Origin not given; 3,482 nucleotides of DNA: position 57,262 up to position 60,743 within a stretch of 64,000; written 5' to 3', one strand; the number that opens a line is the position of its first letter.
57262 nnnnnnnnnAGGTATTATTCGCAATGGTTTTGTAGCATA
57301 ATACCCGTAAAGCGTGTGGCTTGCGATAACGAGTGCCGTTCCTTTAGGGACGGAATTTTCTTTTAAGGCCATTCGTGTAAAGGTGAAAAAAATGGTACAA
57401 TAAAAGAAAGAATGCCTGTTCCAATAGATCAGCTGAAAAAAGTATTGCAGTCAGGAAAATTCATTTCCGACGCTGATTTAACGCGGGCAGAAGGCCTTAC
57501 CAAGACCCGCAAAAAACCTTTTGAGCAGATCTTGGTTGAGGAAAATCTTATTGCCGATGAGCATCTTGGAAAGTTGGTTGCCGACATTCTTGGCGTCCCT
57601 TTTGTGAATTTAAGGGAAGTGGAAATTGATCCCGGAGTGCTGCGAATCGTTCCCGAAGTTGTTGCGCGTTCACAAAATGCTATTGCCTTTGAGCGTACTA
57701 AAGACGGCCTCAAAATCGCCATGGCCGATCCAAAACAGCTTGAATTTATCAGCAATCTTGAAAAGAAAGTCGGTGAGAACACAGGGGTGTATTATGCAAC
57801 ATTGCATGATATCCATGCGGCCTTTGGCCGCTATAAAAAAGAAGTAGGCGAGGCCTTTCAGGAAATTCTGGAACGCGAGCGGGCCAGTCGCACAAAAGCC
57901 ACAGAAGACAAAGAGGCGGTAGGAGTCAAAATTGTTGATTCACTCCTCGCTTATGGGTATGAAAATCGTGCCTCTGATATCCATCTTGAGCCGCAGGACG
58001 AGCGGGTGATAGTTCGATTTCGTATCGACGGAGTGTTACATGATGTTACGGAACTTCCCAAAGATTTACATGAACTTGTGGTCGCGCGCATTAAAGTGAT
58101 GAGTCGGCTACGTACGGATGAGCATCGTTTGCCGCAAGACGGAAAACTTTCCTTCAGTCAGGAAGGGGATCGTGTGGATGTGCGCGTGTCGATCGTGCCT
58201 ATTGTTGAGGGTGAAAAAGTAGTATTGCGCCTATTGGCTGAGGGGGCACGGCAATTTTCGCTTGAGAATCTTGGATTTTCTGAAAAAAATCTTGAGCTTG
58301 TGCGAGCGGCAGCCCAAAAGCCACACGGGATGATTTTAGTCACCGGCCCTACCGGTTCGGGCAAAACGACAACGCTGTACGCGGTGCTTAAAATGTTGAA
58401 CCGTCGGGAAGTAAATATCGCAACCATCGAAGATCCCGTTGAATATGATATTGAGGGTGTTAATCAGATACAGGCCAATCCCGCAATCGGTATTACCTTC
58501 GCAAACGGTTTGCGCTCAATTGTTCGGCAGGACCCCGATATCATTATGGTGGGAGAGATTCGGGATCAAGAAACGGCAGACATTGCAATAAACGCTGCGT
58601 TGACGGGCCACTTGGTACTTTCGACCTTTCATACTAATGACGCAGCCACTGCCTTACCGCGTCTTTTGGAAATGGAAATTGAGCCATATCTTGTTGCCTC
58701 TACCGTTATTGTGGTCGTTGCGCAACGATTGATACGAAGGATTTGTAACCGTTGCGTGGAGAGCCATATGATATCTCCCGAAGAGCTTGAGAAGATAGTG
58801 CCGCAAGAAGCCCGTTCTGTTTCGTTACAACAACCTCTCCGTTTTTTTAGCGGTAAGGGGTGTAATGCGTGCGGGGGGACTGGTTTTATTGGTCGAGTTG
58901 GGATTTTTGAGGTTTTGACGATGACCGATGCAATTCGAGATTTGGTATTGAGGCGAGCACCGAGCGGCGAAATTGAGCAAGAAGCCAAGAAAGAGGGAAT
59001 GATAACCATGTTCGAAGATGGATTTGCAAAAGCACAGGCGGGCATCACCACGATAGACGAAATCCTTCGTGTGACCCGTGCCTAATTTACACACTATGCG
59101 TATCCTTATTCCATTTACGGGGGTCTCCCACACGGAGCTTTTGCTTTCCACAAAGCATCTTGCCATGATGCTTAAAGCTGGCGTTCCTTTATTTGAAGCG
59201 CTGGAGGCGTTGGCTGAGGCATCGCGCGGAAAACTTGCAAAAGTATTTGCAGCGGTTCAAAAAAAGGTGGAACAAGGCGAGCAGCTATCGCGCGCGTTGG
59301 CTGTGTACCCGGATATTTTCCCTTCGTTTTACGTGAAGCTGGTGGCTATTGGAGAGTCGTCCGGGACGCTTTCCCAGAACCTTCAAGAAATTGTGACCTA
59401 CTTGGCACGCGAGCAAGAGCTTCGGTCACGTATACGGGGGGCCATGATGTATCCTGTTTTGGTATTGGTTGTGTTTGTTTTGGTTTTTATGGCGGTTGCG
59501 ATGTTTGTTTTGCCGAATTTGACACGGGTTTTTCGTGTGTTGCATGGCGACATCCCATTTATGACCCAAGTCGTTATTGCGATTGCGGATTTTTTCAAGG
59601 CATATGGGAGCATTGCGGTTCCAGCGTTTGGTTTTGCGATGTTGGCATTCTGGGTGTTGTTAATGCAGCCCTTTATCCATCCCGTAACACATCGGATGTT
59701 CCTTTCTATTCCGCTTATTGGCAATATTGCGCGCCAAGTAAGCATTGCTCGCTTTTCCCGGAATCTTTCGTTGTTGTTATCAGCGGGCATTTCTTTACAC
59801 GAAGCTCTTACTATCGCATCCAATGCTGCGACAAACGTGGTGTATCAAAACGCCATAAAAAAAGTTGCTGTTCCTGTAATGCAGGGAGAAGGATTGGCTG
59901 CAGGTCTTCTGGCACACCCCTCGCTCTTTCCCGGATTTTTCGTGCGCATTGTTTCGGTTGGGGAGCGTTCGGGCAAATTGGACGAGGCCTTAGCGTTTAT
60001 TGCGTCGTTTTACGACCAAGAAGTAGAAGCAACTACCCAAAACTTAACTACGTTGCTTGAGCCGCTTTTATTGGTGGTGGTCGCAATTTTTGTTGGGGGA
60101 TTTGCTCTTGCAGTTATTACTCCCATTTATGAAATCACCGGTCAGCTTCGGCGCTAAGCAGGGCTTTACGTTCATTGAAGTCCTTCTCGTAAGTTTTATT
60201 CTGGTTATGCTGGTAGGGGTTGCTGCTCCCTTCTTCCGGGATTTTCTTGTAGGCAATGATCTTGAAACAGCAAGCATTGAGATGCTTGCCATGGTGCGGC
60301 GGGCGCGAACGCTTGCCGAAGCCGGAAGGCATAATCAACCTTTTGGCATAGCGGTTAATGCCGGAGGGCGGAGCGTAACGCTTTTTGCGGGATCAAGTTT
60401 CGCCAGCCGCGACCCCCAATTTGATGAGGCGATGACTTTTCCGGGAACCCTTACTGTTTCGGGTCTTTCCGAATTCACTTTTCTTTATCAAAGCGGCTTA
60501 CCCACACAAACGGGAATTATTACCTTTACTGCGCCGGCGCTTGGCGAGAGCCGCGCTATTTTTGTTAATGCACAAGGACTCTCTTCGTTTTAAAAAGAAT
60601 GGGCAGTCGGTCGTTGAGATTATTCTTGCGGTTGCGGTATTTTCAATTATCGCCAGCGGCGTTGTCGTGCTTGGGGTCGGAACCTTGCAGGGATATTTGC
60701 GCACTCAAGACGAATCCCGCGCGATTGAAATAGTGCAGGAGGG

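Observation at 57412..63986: Type IV pilus locus whose largest pilin is fused to an LVIVD-repeat beta-propeller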

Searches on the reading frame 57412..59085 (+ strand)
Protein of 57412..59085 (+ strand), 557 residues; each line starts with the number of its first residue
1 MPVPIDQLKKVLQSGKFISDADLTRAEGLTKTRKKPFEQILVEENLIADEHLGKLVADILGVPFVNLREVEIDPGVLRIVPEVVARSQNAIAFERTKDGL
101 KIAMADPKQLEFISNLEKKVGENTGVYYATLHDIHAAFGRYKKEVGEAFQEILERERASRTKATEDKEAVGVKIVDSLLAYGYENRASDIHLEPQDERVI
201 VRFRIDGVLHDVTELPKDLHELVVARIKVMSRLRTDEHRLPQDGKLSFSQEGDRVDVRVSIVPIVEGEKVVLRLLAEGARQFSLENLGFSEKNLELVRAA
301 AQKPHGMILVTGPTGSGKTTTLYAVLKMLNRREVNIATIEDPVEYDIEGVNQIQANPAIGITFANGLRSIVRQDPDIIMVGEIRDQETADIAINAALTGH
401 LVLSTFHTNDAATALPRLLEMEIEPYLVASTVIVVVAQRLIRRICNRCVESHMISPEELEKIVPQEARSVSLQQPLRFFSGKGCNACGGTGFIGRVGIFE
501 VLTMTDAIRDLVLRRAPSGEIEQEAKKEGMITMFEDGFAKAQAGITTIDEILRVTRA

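Call 3: search_protein_families(library=pfam, proteins=[window:57412-59085:+], max_evalue=1)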
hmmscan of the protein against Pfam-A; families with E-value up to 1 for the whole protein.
window:57412-59085:+ (557 aa): 34 families (the best 25 are shown)
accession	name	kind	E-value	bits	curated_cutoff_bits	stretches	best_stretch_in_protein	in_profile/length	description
PF00437.27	T2SSE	-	4.9e-129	430.6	24.9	1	167-553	4-370/370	Type II/IV secretion system protein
PF05157.20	MshEN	-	6.1e-13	49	23.1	1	60-144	1-86/90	MshEN domain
PF13191.12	AAA_16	-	2.8e-05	25.1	32.6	1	298-409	18-114/167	AAA ATPase domain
PF13401.12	AAA_22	-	2.9e-05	24.8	27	1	304-343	4-43/130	AAA domain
PF13604.12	AAA_30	-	5.9e-05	23.3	27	1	294-336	7-49/191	AAA domain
PF25199.1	nSTAND_NTPase5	-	7e-05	23.1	34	1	297-350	32-87/145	Novel STAND NTPase 5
PF13555.12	AAA_29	-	0.00029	21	27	1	301-329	18-46/61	P-loop containing region of AAA domain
PF13476.12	AAA_23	-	0.00069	20.7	27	1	289-326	10-40/201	AAA domain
PF13086.12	AAA_11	-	0.0013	19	27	1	291-331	4-43/257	AAA domain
PF13245.12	AAA_19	-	0.0014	19.3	25.1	1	302-333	8-39/134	AAA domain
PF20720.3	nSTAND3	-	0.0014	18.8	27.2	1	303-344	15-56/155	Novel STAND NTPase 3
PF02492.25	cobW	-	0.0019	18.3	20.7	1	308-343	3-37/180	CobW/HypB/UreG, nucleotide-binding domain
PF03266.21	NTPase_1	-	0.0028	18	23.9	1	308-337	2-31/168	NTPase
PF13173.12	AAA_14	-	0.0054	17.2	27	1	307-348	4-46/129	AAA domain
PF13238.12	AAA_18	-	0.0077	17.1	29.4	1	308-331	1-24/128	AAA domain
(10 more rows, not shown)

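Call 4: search_protein_families(library=ncbifam, proteins=[window:57412-59085:+], max_evalue=1)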
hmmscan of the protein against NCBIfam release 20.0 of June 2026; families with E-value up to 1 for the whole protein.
window:57412-59085:+ (557 aa): 49 families (the best 25 are shown)
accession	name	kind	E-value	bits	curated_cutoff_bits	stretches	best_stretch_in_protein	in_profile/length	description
TIGR02538.1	type_IV_pilB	equivalog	7.9e-165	549.7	675.65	1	8-556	2-563/564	type IV-A pilus assembly ATPase PilB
TIGR02533.1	type_II_gspE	equivalog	5.4e-162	539.8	630.25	1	83-555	7-486/486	type II secretion system ATPase GspE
NF053534.1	T4PilAsmATPsTfpB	equivalog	1.3e-138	463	850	1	52-555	68-582/584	type IV pilus assembly ATPase TfpB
NF007755.0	PRK10436.1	equivalog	3.5e-137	457.9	617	1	85-555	14-459/465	type II secretion system protein GspE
NF041000.1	ATPase_ComGA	equivalog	2e-77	259.8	300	1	177-442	2-266/267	competence type IV pilus ATPase ComGA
TIGR01420.1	pilT_fam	subfamily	1.3e-55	189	319.1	2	176-444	3-271/343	PilT/PilU family type 4a pilus ATPase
TIGR02525.1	plasmid_TraJ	equivalog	3.7e-27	95.3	368.3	1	302-422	146-273/372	plasmid transfer ATPase TraJ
TIGR02524.1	dot_icm_DotB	equivalog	1.1e-20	74.2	463.3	1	296-441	126-279/358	Dot/Icm type IV secretion system ATPase DotB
NF058587.1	archaellum_moto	equivalog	7.9e-19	67.8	550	1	308-464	278-438/527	archaellum flagellar ATPase motor FlaI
TIGR02782.1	TrbB_P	equivalog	1.1e-17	64.3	304.55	1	261-423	91-257/303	P-type conjugative transfer ATPase TrbB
NF010469.0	PRK13894.1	subfamily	1.9e-16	60.3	508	1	293-420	138-266/320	conjugal transfer ATPase TrbB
TIGR02788.1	VirB11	equivalog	3.4e-15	55.9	249.95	1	297-423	137-267/308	P-type DNA transfer ATPase VirB11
TIGR03819.1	heli_sec_ATPase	hypoth_equivalog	3.1e-13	49.6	373.15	1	224-418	100-297/340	TadA family conjugal transfer-associated ATPase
NF010407.0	PRK13833.1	subfamily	3.6e-13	49.6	499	1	288-423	128-264/323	conjugal transfer protein TrbB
NF053672.1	bindosome_BasE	exception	5e-11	42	1000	1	309-444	274-413/512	bindosome assembly system ATPase subunit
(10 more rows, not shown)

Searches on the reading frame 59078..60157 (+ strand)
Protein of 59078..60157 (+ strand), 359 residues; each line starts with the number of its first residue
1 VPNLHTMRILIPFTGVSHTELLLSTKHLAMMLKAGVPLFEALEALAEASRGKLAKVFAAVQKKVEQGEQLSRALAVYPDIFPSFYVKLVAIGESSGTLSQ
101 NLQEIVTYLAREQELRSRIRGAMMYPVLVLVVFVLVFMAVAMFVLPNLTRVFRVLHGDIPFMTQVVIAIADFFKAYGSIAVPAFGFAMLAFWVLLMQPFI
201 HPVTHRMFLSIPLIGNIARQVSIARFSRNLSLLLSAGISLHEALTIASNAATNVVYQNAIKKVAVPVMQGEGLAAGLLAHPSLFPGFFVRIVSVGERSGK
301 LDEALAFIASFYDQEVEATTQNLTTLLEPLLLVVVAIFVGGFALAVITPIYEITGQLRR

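Call 3: search_protein_families(library=pfam, proteins=[window:59078-60157:+], max_evalue=1)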
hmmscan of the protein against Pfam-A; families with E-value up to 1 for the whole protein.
window:59078-60157:+ (359 aa): 2 families
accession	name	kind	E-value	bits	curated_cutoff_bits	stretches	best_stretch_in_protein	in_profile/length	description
PF00482.28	T2SSF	-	1.6e-58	196.5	25.2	2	26-146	3-125/125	Type II secretion system (T2SS), protein F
PF07540.16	NOC3p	-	0.25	12.3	26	1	46-108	17-81/92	Nucleolar complex-associated protein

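Call 4: search_protein_families(library=ncbifam, proteins=[window:59078-60157:+], max_evalue=1)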
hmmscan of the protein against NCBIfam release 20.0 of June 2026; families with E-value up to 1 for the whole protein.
window:59078-60157:+ (359 aa): 7 families
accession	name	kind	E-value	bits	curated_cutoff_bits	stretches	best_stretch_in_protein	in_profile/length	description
TIGR02120.1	GspF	equivalog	1.9e-83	280.9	424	1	15-354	59-398/401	type II secretion system inner membrane protein GspF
NF052606.1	T4PiliAsmPilCMyx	equivalog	3.9e-72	243.4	700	1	7-357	67-418/419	type IV pilus assembly protein PilC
NF007861.0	PRK10573.1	equivalog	4.3e-70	236.8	401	1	21-354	61-395/401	protein transport protein HofC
NF052607.1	T4PiliAsmPilCThrm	equivalog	9.8e-68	229.1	700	1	20-357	67-404/406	type IV pilus assembly protein PilC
NF047826.1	T3SSXpsF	equivalog_domain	3.5e-50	171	650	1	9-355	56-402/405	type II secretion system protein XpsF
NF041012.2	T4P_ComGB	equivalog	6.4e-46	157.2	240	1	26-353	8-330/332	competence type IV pilus assembly protein ComGB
TIGR03036.1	trp_2_3_diox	equivalog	0.012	15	390.7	1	17-105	27-116/264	tryptophan 2,3-dioxygenase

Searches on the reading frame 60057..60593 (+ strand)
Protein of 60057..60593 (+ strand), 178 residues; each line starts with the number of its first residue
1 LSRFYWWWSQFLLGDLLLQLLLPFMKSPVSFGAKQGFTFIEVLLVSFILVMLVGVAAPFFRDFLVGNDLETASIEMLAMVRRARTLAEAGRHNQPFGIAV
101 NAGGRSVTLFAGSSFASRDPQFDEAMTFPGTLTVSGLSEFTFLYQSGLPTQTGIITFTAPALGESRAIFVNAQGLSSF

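Call 3: search_protein_families(library=pfam, proteins=[window:60057-60593:+], max_evalue=1)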
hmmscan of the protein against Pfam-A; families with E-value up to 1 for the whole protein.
window:60057-60593:+ (178 aa): 1 family
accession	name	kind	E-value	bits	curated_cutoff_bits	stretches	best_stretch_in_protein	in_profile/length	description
PF07963.17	N_methyl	-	0.00062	19.7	21.2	1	34-56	4-26/27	Prokaryotic N-terminal methylation motif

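Call 4: search_protein_families(library=ncbifam, proteins=[window:60057-60593:+], max_evalue=1)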
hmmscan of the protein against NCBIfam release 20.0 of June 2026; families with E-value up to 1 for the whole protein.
window:60057-60593:+ (178 aa): 10 families
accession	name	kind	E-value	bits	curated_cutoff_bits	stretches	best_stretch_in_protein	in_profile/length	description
TIGR01708.2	typeII_sec_gspH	equivalog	0.00079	19.4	80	1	35-106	2-71/169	type II secretion system minor pseudopilin GspH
TIGR02532.1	IV_pilin_GFxxxE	domain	0.0015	18.3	16.3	1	34-57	1-24/24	prepilin-type N-terminal cleavage/methylation domain-containing protein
TIGR02596.1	TIGR02596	subfamily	0.0021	18.2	70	1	37-97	1-59/196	Verru_Chthon cassette protein D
TIGR01710.1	typeII_sec_gspG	equivalog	0.011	15.7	88.85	1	35-60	1-26/134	type II secretion system major pseudopilin GspG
NF007800.0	PRK10506.1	equivalog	0.014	15.2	158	1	33-111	7-83/163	prepilin peptidase-dependent protein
NF007862.0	PRK10574.1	equivalog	0.022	14.9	138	1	34-88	4-54/145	prepilin peptidase-dependent pilin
NF041013.1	T4P_ComGE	equivalog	0.024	14.7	49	1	35-83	4-52/83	competence type IV pilus minor pilin ComGE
NF047827.1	T3SSXpsH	equivalog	0.044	13.6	160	1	35-99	1-65/145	type II secretion system protein XpsH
NF041775.1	typeIV_PilA_Myxo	equivalog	0.15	12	400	1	34-78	10-54/214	type IV pilin protein PilA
NF040982.1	ComGD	equivalog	0.19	12.1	70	1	35-56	2-23/139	competence type IV pilus minor pilin ComGD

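Call 63: search_solved_structures(query=A6, max_evalue=1)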
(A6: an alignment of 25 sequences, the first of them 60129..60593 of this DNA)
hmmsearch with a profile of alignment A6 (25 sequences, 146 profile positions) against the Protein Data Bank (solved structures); distinct sequences matched with E-value up to 1: 22.
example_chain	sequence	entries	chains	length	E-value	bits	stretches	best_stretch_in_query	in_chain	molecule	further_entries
9laa_A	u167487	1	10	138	6.7e-09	38.8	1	2-74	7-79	Type IV pilin protein PilA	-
9egp_A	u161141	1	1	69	2.8e-08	36.8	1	3-38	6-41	Geopilin domain 1 protein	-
7tgg_A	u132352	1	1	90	4.5e-08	36.1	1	3-39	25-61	Geopilin domain 1 protein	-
8tum_e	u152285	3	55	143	6.2e-07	32.4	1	8-126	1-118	Type IV major pilin protein PilA | Pilin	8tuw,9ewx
2m7g_A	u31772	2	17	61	5.1e-06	29.4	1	8-39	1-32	Geopilin domain 1 protein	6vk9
8p3b_A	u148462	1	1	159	1.2e-05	28.2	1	8-43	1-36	Fimbrial protein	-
2hi2_A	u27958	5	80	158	1.2e-05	28.2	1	8-43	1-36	Fimbrial protein | PilA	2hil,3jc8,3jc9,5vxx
8tj2_C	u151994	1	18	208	1.2e-05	28.2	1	8-47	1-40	Type IV major pilin protein PilA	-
1ay2_A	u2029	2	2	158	1.3e-05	28.2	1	8-43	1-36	TYPE 4 PILIN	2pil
1oqw_A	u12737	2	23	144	1.7e-05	27.7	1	8-39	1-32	Fimbrial protein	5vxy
5kua_A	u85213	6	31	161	2.2e-05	27.4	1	8-43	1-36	pilin | Neisseria meningitidis PilE variant SB-GATDH | Neisseria meningitidis PilE, SB-DATDH variant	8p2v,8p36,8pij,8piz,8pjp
8tob_GA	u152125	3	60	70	2.4e-05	27.3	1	9-42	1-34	Fimbrial protein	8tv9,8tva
6gv9_A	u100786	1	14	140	6.3e-05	25.9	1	8-42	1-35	Prepilin peptidase-dependent protein D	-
3sok_A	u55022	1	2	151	0.00013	24.9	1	8-39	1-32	Fimbrial protein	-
9lab_B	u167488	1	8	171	0.00036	23.4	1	3-35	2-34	MSHA major pilin subunit MshA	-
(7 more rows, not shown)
